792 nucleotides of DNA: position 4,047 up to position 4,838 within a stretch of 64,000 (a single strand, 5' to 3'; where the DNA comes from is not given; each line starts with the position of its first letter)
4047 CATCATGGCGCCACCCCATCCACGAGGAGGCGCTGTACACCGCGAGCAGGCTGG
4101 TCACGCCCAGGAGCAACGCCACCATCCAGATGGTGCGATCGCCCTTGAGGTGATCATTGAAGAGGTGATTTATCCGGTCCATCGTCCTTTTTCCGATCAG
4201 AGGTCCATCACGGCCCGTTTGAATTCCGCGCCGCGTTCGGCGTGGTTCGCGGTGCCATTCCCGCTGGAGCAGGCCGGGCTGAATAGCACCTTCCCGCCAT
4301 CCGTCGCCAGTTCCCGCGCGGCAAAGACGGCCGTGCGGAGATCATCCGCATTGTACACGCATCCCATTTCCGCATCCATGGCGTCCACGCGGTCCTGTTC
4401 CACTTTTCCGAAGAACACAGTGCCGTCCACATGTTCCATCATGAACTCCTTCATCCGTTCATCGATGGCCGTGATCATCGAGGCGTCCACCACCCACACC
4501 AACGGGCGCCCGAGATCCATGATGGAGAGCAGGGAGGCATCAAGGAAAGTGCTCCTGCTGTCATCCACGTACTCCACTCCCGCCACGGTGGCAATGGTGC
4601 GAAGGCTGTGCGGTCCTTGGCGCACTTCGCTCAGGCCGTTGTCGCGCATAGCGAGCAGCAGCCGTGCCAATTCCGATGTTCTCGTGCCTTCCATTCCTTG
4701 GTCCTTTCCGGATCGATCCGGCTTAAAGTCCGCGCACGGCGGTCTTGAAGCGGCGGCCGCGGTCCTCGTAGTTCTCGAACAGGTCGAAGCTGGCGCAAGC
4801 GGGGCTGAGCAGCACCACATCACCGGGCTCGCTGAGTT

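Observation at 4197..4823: Diverged duplicate of the MurD C-terminal domain inserted between murD and ftsW in the dcw cluster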

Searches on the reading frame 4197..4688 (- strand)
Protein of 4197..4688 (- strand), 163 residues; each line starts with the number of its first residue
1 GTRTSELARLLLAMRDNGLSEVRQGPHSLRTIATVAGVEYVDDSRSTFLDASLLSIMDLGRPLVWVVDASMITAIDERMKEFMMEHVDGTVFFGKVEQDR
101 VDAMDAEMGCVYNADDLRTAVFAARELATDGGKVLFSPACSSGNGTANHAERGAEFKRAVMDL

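Call 6: find_homologous_proteins(query=window:4197-4688:-, max_evalue=0.001)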
Query window:4197-4688:- (163 aa): 217 proteins with E <= 0.001 among 311 candidates; the best 120 are listed.
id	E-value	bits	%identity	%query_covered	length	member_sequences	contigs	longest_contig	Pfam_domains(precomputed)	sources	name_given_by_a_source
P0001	3.4e-94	330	94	100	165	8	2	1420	-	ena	-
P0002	6.4e-87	307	87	100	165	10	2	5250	-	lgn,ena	-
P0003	3.3e-84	298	88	96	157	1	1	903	-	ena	-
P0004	9.6e-84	297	87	96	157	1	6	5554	-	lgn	-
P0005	1.2e-83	296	88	96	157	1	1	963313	-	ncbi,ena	-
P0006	6.5e-83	294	87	96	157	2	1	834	-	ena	-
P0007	3.3e-82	292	82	99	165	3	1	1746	-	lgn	-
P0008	2.5e-78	279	79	99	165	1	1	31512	-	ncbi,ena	-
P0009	2.8e-78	279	78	100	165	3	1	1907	-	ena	-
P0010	4.9e-77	275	78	99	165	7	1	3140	-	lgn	-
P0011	3.0e-76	272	78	99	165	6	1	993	-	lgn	-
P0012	6.1e-69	248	73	100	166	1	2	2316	-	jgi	jgi:UDP-N-acetylmuramoylalanine--D-glutamate ligase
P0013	6.8e-67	242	70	99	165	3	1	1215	-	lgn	-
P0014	2.8e-66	240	72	98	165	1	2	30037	-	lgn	-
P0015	2.6e-65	237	72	99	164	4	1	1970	-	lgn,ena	-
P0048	6.5e-37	145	50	93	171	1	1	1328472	-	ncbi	ncbi:MAG: hypothetical protein QM724_05495 [Flavobacteriales bacterium]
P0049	1.6e-36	143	48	99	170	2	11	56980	PF02875.27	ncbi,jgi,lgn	-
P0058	4.5e-35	139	52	84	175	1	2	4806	PF02875.27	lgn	-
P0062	1.3e-34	137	52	94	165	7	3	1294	PF02875.27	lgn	-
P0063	1.7e-34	137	45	96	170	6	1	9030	PF02875.27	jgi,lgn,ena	-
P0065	2.4e-34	136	48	98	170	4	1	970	PF02875.27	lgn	-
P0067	5.6e-34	135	47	96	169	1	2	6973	PF02875.27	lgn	-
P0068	9.0e-34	134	48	94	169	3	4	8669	PF02875.27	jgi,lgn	jgi:UDP-N-acetylmuramoylalanine--D-glutamate ligase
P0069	1.7e-33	133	44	96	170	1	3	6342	PF02875.27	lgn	-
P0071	4.9e-33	132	50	94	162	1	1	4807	PF02875.27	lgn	-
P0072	6.2e-33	132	51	85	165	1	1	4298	PF02875.27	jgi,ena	-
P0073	8.2e-33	131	45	96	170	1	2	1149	PF02875.27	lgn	-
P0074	1.1e-32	131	46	99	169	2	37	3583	PF02875.27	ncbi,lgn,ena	-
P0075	1.3e-32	131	55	85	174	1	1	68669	PF02875.27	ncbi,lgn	-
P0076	1.5e-32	130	50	94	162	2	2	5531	PF02875.27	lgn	-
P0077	2.4e-32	130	45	99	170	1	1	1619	PF02875.27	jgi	jgi:UDP-N-acetylmuramoylalanine--D-glutamate ligase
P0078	2.6e-32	130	49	85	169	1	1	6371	PF02875.27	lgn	-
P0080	3.1e-32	129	53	85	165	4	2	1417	PF02875.27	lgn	-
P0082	4.6e-32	129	51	86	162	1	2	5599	PF02875.27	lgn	-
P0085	1.0e-31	128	45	94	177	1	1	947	PF02875.27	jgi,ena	-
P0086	1.1e-31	128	49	81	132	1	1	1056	PF02875.27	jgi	jgi:UDP-N-acetylmuramoylalanine--D-glutamate ligase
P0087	1.3e-31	127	47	94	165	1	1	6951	PF02875.27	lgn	-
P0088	1.3e-31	127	46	94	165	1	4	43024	PF02875.27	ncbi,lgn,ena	-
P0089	1.5e-31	127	46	99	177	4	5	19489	PF02875.27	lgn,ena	-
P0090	1.6e-31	127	43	96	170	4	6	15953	PF02875.27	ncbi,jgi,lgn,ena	jgi:UDP-N-acetylmuramoylalanine--D-glutamate ligase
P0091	1.7e-31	127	50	94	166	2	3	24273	PF02875.27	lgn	-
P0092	1.8e-31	127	45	96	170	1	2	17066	PF02875.27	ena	-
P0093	1.9e-31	127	46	99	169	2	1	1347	PF02875.27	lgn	-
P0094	2.2e-31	127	50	85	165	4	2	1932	PF02875.27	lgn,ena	-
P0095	2.3e-31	127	52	85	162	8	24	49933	PF02875.27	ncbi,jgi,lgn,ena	jgi:UDP-N-acetylmuramoylalanine--D-glutamate ligase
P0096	3.0e-31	126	42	94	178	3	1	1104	PF02875.27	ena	-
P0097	3.1e-31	126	48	94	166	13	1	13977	PF02875.27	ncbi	ncbi:MAG: hypothetical protein WAR83_07475 [Flavobacteriales bacterium]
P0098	3.7e-31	126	49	85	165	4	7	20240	PF02875.27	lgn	-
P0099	3.8e-31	126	50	85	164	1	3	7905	PF02875.27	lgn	-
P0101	4.7e-31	126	44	100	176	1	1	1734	PF02875.27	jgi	jgi:UDP-N-acetylmuramoylalanine--D-glutamate ligase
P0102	5.4e-31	125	47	94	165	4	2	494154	PF02875.27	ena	-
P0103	5.5e-31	125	50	85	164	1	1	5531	PF02875.27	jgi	jgi:UDP-N-acetylmuramoylalanine--D-glutamate ligase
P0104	6.2e-31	125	49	94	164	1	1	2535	PF02875.27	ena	-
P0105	6.5e-31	125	44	99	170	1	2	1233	PF02875.27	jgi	jgi:UDP-N-acetylmuramoylalanine--D-glutamate ligase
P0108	9.0e-31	125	47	95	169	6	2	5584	PF02875.27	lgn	-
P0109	1.0e-30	124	45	96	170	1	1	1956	PF02875.27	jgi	jgi:UDP-N-acetylmuramoylalanine--D-glutamate ligase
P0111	1.4e-30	124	50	86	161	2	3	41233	PF02875.27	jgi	jgi:UDP-N-acetylmuramoylalanine--D-glutamate ligase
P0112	2.0e-30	124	50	85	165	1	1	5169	PF02875.27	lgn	-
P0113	2.1e-30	123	48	94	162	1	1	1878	PF02875.27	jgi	-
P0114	2.1e-30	123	49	86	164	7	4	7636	PF02875.27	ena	-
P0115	2.1e-30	123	48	94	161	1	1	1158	PF02875.27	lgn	-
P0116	2.4e-30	123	44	94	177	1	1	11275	PF02875.27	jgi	jgi:UDP-N-acetylmuramoylalanine--D-glutamate ligase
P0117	2.5e-30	123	45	94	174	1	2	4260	PF02875.27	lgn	-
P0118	3.3e-30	123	50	85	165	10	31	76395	PF02875.27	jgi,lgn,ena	jgi:UDP-N-acetylmuramoylalanine--D-glutamate ligase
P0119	4.2e-30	122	50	86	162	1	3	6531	PF02875.27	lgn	-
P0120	4.8e-30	122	47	94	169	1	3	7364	PF02875.27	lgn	-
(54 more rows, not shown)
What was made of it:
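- Conservation: 217 homologues of 157-183 aa (call 6).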

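Call 8: find_encoding_contigs(protein=P0048, flank=6000, max_places=2)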
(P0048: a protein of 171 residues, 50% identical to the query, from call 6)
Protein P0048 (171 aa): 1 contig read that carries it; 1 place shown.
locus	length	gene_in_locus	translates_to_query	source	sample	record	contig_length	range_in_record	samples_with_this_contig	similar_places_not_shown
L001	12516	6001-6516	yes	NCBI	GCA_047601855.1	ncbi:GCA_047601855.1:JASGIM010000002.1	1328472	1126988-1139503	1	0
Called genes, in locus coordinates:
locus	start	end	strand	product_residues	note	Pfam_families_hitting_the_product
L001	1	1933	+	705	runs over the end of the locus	PF03717:PBP_dimer, PF00905:Transpeptidase, PF03793:PASTA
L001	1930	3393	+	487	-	PF01225:Mur_ligase, PF08245:Mur_ligase_M, PF02875:Mur_ligase_C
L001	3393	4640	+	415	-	PF10555:MraY_sig1 (weak), PF00953:Glycos_transf_4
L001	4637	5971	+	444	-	PF21377:MurD_N (weak), PF21799:MurD-like_N (weak), PF08245:Mur_ligase_M, PF02875:Mur_ligase_C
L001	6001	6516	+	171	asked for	-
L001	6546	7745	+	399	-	PF01098:FTSW_RODA_SPOVE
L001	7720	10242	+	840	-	PF03033:Glyco_transf_28, PF04101:Glyco_tran_28_C, PF01225:Mur_ligase, PF08245:Mur_ligase_M, PF02875:Mur_ligase_C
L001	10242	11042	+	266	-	-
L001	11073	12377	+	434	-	PF11104:PilM_2 (faint), PF14450:FtsA, PF02491:SHS2_FTSA, PF06277:EutA (weak), PF06723:MreB_Mbl, PF14450:FtsA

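Call 9: find_encoding_contigs(protein=P0102, flank=6000, max_places=2)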
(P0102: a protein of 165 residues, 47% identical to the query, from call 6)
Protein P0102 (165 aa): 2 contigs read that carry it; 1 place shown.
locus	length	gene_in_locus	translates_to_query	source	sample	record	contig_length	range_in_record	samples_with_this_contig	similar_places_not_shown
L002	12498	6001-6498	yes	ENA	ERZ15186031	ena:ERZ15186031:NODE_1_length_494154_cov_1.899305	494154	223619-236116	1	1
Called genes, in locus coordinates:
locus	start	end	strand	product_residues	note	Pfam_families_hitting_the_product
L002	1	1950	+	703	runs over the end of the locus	PF03717:PBP_dimer (weak), PF00905:Transpeptidase, PF03793:PASTA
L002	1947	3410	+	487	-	PF01225:Mur_ligase, PF08245:Mur_ligase_M, PF02875:Mur_ligase_C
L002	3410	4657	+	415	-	PF10555:MraY_sig1 (weak), PF00953:Glycos_transf_4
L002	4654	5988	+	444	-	PF21377:MurD_N (weak), PF21799:MurD-like_N, PF08245:Mur_ligase_M, PF02875:Mur_ligase_C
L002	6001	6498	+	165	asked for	PF02875:Mur_ligase_C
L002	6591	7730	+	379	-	PF01098:FTSW_RODA_SPOVE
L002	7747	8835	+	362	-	PF03033:Glyco_transf_28, PF13579:Glyco_trans_4_4 (weak), PF04101:Glyco_tran_28_C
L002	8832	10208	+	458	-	PF01225:Mur_ligase, PF08245:Mur_ligase_M, PF02875:Mur_ligase_C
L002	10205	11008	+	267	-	-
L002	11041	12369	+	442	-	PF00012:HSP70 (faint), PF11104:PilM_2 (faint), PF14450:FtsA, PF02491:SHS2_FTSA, PF06277:EutA (weak), PF06723:MreB_Mbl, PF14450:FtsA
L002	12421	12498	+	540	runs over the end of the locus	PF00091:Tubulin, PF12327:FtsZ_C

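Call 11: find_related_loci(query=A1, collection=genome_contigs, flank=4000)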
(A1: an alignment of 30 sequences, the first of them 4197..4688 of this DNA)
Query A1 (163 aa) in genome_contigs; peptide patterns used: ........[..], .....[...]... (x = any residue, [..] = any of these).
256 stretches matched a pattern; 173 encode a relative of the query (tblastn E <= 1e-3); the best 80 are kept; 80 distinct loci.
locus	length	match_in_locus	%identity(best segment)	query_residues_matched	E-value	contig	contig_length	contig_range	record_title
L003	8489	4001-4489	88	1-163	4e-94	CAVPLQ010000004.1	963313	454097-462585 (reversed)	MAG: uncultured Flavobacteriales bacterium isolate MFD09964.bin.1.3 genome assembly, contig: contig_26730, whole genome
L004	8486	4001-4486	78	2-163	1e-86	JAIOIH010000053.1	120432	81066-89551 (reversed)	MAG: Flavobacteriales bacterium isolate MAG_25 contig_169220, whole genome shotgun sequence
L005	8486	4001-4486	78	2-163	1e-83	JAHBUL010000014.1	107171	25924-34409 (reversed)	MAG: Flavobacteriales bacterium isolate ACE_BAC32 BAC32_14, whole genome shotgun sequence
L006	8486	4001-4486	77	2-163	6e-81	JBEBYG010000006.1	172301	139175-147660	MAG: Cryomorpha ignava isolate T2.bin.84 NODE_166_length_172301_cov_19.604833, whole genome shotgun sequence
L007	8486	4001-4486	67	2-163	2e-70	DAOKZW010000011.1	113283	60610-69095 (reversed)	MAG TPA_asm: Flavobacteriales bacterium isolate AMR_MDS_0060 NODE_105_length_113283_cov_12.082974, whole genome shotgun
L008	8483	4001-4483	64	3-163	3e-66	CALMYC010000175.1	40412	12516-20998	MAG TPA_asm: uncultured Flavobacteriales bacterium isolate SRR2107173_bin.31_CONCOCT_v1.1_MAG genome assembly, contig: E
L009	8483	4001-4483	62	3-163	3e-64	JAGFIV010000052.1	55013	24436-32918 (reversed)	MAG: Flavobacteriales bacterium isolate mag.6 k127_1249339, whole genome shotgun sequence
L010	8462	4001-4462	67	3-163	5e-63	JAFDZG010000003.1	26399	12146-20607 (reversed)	MAG: Bacteroidetes bacterium isolate SZAS-77 CK_MAG-49__3__length-26399, whole genome shotgun sequence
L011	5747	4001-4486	57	2-163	6e-62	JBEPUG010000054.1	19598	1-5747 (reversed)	MAG: Flavobacteriales bacterium isolate 22E.concoct.115 NODE_2312_length_19598_cov_6.578724, whole genome shotgun sequen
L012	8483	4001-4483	65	3-163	2e-59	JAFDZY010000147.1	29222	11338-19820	MAG: Bacteroidetes bacterium isolate SZAS AMP-78 CK_MAG-79__147__length-29222, whole genome shotgun sequence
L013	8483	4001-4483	61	3-163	5e-60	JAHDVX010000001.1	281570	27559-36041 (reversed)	MAG: Flavobacteriales bacterium isolate BAC5 NODE_102_length_281570_cov_10.589247, whole genome shotgun sequence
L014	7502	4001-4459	50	11-163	4e-45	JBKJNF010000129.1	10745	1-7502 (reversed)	MAG: Flavobacteriales bacterium isolate ant_bin.361 k117_1717209, whole genome shotgun sequence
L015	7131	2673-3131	50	11-163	5e-45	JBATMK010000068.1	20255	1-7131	MAG: Flavobacteriales bacterium isolate MFD10527_ilm_asm_bin7 k127_51308, whole genome shotgun sequence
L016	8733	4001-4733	50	11-163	9e-45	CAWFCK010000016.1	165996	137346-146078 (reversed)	MAG: uncultured Flavobacteriales bacterium isolate MFD04651.bin.2.152 genome assembly, contig: contig_38003, whole genom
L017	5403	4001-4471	46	7-163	2e-44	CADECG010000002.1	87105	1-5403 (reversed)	MAG: uncultured Bacteroidetes bacterium isolate Bacteroidetes sp. RBC076 genome assembly, contig: MAG076_2, whole genome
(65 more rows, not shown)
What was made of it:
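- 173 GTDB species genomes have a relative (call 11).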

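Call 16: search_protein_representatives(alignment_id=A1)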
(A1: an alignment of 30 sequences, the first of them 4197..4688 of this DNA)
Query: 30 sequences, 170 profile positions. Proteins with E-value up to 0.001 (for the whole library): 17617; up to 1e-10: 8459; up to 1e-30: 27. The best 150 are listed.
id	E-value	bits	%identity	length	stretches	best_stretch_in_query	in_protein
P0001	6.8e-74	263.4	-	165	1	7-170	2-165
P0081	3.6e-68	244.8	-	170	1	1-170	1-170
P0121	6.9e-56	204.8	-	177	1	9-170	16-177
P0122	4.9e-54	198.8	-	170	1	1-170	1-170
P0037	2.3e-52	193.3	-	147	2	78-170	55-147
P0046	5.5e-52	192.1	-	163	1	7-170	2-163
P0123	6.4e-51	188.7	-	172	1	10-170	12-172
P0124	5.2e-49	182.4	-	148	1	36-170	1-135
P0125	5.9e-49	182.3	-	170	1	7-170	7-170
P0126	3.8e-47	176.4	-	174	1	2-169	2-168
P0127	1.0e-45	171.7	-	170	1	12-170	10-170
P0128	3.0e-45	170.2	-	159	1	1-155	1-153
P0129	3.1e-44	166.9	-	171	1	15-170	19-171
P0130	1.2e-37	145.4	-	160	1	7-170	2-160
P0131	9.0e-35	136.1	-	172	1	10-170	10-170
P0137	2.0e-32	128.4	-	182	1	9-170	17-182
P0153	3.9e-29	117.8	-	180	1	13-168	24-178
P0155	4.5e-29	117.5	-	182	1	10-170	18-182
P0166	1.5e-28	115.8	-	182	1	14-170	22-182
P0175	2.8e-28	115.0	-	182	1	5-170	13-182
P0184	7.1e-28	113.7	-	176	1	13-169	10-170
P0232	1.2e-26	109.7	-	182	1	5-170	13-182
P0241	1.7e-26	109.2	-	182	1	3-170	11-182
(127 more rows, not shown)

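Call 20: find_encoding_contigs(protein=P0155, flank=6000, max_places=3)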
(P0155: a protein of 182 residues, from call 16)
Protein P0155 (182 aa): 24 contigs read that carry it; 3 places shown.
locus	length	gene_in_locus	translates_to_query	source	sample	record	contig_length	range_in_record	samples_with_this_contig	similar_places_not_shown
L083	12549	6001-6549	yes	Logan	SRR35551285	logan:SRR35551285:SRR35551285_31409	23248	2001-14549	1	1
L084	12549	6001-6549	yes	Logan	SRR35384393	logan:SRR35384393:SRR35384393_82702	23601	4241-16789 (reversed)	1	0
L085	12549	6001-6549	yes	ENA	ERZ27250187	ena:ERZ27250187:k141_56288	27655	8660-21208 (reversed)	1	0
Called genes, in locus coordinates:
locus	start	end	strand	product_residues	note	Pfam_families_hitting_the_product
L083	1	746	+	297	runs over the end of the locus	PF01795:Methyltransf_5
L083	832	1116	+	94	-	PF19579:FtsL_2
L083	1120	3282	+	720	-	PF03717:PBP_dimer (weak), PF00905:Transpeptidase, PF03793:PASTA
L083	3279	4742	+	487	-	PF01225:Mur_ligase, PF08245:Mur_ligase_M, PF02875:Mur_ligase_C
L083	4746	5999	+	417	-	PF10555:MraY_sig1 (faint), PF00953:Glycos_transf_4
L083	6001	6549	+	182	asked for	PF02875:Mur_ligase_C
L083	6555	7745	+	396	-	PF01098:FTSW_RODA_SPOVE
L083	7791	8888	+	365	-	PF03033:Glyco_transf_28, PF04101:Glyco_tran_28_C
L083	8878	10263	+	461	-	PF01225:Mur_ligase, PF08245:Mur_ligase_M, PF02875:Mur_ligase_C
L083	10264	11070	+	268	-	-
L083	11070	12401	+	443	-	PF00012:HSP70 (faint), PF11104:PilM_2 (faint), PF14450:FtsA, PF02491:SHS2_FTSA, PF06277:EutA, PF06723:MreB_Mbl, PF14450:FtsA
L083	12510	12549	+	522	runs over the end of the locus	PF00091:Tubulin, PF12327:FtsZ_C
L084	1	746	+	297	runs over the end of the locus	PF01795:Methyltransf_5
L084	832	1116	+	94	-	PF19579:FtsL_2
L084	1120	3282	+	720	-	PF03717:PBP_dimer (weak), PF00905:Transpeptidase, PF03793:PASTA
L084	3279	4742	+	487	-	PF01225:Mur_ligase, PF08245:Mur_ligase_M, PF02875:Mur_ligase_C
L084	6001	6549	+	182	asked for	PF02875:Mur_ligase_C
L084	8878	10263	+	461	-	PF01225:Mur_ligase, PF08245:Mur_ligase_M, PF02875:Mur_ligase_C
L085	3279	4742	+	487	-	PF01225:Mur_ligase, PF08245:Mur_ligase_M, PF02875:Mur_ligase_C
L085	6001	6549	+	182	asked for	PF02875:Mur_ligase_C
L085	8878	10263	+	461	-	PF01225:Mur_ligase, PF08245:Mur_ligase_M, PF02875:Mur_ligase_C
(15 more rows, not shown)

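Call 21: list_cluster_members(proteins=[P0155, P0137, P0166, P0175, P0232, P0241, P0131, P0153, P0184, P0123])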
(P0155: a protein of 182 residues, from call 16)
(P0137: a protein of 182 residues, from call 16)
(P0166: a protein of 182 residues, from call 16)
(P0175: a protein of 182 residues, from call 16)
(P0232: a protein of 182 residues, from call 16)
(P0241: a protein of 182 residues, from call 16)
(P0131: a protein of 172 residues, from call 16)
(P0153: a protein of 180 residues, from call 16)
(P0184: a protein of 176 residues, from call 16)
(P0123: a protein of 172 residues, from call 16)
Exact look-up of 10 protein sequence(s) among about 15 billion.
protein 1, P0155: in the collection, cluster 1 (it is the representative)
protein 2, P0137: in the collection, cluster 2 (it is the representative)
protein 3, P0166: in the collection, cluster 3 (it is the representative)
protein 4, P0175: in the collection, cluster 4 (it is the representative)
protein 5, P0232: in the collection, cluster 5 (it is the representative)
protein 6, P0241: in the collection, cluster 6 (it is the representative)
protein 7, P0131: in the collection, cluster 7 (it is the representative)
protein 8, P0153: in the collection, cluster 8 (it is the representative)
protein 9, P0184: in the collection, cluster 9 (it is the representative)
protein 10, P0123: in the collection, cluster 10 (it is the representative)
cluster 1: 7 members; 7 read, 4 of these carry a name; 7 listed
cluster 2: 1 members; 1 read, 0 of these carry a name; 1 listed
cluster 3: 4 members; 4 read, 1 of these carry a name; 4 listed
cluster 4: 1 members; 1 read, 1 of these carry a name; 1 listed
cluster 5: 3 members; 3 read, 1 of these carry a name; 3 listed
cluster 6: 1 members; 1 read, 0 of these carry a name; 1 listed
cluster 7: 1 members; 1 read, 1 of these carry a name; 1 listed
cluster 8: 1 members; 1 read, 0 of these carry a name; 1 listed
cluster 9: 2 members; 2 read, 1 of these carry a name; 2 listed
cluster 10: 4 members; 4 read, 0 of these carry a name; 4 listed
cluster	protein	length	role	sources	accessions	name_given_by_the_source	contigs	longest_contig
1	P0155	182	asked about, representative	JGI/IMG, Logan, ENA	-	UDP-N-acetylmuramoylalanine--D-glutamate ligase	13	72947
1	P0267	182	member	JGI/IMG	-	UDP-N-acetylmuramoylalanine--D-glutamate ligase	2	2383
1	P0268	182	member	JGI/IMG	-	UDP-N-acetylmuramoylalanine--D-glutamate ligase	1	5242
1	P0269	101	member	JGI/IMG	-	UDP-N-acetylmuramoylalanine--D-glutamate ligase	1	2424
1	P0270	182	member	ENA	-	-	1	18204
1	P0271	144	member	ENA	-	-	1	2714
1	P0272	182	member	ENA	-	-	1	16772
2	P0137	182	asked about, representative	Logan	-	-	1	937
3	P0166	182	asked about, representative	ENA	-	-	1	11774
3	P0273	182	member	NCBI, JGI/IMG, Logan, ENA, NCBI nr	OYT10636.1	MAG: hypothetical protein B6I18_08025 [Bacteroidetes bacterium 4572_112]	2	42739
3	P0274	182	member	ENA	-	-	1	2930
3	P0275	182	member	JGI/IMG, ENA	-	-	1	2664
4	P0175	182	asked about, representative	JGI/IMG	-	UDP-N-acetylmuramoylalanine--D-glutamate ligase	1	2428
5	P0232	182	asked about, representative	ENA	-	-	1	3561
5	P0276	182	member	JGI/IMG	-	UDP-N-acetylmuramoylalanine--D-glutamate ligase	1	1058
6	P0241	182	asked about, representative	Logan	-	-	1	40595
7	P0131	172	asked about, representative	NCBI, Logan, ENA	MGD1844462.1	MAG: glutamate ligase domain-containing protein [Salibacteraceae bacterium]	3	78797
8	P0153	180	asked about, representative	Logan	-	-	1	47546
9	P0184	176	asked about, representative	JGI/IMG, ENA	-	-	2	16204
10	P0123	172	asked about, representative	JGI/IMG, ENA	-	-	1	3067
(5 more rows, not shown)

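Call 22: find_encoding_contigs(protein=P0131, flank=5000, max_places=1)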
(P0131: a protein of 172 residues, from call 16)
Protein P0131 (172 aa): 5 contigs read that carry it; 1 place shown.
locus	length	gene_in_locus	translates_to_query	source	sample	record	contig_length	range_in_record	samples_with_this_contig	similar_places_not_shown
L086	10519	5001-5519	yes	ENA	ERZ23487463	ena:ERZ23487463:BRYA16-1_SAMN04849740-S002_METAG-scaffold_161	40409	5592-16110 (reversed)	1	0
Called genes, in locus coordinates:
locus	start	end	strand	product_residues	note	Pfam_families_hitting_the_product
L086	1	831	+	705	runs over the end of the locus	PF03717:PBP_dimer (weak), PF00905:Transpeptidase, PF03793:PASTA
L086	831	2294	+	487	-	PF01225:Mur_ligase, PF08245:Mur_ligase_M, PF02875:Mur_ligase_C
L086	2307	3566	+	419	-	PF10555:MraY_sig1 (weak), PF00953:Glycos_transf_4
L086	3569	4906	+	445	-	PF21377:MurD_N, PF21799:MurD-like_N, PF08245:Mur_ligase_M, PF02875:Mur_ligase_C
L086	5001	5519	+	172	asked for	PF02875:Mur_ligase_C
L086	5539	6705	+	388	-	PF01098:FTSW_RODA_SPOVE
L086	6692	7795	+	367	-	PF03033:Glyco_transf_28, PF04101:Glyco_tran_28_C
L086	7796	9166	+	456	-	PF01225:Mur_ligase, PF08245:Mur_ligase_M, PF02875:Mur_ligase_C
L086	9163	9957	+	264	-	-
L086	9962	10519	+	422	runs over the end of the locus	PF11104:PilM_2 (faint), PF14450:FtsA, PF02491:SHS2_FTSA, PF00012:HSP70 (faint), PF06723:MreB_Mbl, PF06277:EutA, PF14450:FtsA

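Call 23: find_encoding_contigs(protein=P0153, flank=5000, max_places=1)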
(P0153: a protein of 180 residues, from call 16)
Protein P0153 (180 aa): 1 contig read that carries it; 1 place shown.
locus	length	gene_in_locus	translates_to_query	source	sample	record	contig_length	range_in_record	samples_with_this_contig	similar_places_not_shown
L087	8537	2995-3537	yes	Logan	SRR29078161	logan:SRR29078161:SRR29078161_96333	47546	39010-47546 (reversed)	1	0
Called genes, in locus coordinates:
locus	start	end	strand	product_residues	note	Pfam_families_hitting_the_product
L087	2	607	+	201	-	?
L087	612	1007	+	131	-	-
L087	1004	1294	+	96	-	-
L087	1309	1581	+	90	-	-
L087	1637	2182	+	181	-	PF26211:Phage_phiTE_072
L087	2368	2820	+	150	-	-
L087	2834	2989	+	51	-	-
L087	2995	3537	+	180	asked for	PF02875:Mur_ligase_C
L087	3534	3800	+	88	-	-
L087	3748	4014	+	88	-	-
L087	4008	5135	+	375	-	-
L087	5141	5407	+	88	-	-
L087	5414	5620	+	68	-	-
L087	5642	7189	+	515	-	-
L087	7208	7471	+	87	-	-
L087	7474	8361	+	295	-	-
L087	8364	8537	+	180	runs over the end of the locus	-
